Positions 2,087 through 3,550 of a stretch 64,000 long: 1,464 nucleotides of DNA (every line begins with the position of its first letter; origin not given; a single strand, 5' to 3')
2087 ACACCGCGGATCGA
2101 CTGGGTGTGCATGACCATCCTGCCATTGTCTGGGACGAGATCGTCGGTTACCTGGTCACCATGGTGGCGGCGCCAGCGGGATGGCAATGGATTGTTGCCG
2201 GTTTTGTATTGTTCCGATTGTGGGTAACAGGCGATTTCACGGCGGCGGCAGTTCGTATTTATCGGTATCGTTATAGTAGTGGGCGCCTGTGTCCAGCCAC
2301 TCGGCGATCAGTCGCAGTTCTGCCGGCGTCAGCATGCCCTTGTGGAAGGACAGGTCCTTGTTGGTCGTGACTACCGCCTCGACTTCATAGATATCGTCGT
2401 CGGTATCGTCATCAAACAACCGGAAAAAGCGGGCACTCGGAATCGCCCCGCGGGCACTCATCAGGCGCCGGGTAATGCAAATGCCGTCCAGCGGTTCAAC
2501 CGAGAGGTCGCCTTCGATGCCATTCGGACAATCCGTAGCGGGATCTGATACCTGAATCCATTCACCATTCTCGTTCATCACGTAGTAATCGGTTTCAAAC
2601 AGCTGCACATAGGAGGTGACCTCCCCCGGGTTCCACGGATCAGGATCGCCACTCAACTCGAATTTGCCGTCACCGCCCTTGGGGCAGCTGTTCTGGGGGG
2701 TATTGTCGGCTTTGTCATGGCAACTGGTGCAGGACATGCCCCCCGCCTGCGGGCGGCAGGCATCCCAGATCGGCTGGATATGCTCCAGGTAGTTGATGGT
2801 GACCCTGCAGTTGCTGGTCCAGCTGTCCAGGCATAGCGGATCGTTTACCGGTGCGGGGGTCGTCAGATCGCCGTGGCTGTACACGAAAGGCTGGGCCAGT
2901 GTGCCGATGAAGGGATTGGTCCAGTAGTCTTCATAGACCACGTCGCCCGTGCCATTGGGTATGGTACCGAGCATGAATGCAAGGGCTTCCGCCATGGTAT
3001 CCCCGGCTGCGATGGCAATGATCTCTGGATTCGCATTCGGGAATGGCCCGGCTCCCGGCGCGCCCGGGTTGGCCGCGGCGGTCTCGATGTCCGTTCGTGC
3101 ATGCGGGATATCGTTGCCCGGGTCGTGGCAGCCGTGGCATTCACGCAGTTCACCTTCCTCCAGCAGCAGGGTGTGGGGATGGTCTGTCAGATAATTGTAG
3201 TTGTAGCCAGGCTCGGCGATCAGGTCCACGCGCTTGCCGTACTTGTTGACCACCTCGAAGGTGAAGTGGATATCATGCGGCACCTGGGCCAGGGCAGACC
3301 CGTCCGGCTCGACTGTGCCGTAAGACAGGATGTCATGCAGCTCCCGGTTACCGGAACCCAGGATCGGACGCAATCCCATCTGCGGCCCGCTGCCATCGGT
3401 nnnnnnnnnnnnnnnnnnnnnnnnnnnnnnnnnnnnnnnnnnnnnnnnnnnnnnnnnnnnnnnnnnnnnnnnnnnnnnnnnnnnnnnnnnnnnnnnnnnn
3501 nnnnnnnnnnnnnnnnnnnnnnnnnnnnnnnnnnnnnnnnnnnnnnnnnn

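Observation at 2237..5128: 963-aa lipoprotein fusing a TolB-like beta-propeller to two c-type haem sites, directly downstream of tonB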

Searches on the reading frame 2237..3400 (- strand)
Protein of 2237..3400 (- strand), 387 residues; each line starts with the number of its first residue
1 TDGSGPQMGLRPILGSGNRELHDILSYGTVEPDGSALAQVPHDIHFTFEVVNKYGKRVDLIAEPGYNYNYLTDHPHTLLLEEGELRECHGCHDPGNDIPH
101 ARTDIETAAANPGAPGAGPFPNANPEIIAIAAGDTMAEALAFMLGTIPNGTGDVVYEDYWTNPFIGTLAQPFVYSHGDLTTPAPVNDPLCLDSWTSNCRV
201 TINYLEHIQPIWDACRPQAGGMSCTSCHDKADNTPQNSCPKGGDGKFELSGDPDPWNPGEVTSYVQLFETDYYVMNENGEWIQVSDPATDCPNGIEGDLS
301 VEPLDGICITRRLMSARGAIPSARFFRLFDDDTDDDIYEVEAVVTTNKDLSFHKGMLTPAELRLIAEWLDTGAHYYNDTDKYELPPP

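Call 45: search_solved_structures(query=window:2237-3400:-, max_evalue=10, show_alignments=2)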
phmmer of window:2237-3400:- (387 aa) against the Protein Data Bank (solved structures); distinct sequences matched with E-value up to 10: 1.
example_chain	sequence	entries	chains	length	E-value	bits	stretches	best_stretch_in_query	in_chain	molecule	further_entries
5ahu_B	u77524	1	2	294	1.4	10.6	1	165-196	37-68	FARNESYL PYROPHOSPHATE SYNTHASE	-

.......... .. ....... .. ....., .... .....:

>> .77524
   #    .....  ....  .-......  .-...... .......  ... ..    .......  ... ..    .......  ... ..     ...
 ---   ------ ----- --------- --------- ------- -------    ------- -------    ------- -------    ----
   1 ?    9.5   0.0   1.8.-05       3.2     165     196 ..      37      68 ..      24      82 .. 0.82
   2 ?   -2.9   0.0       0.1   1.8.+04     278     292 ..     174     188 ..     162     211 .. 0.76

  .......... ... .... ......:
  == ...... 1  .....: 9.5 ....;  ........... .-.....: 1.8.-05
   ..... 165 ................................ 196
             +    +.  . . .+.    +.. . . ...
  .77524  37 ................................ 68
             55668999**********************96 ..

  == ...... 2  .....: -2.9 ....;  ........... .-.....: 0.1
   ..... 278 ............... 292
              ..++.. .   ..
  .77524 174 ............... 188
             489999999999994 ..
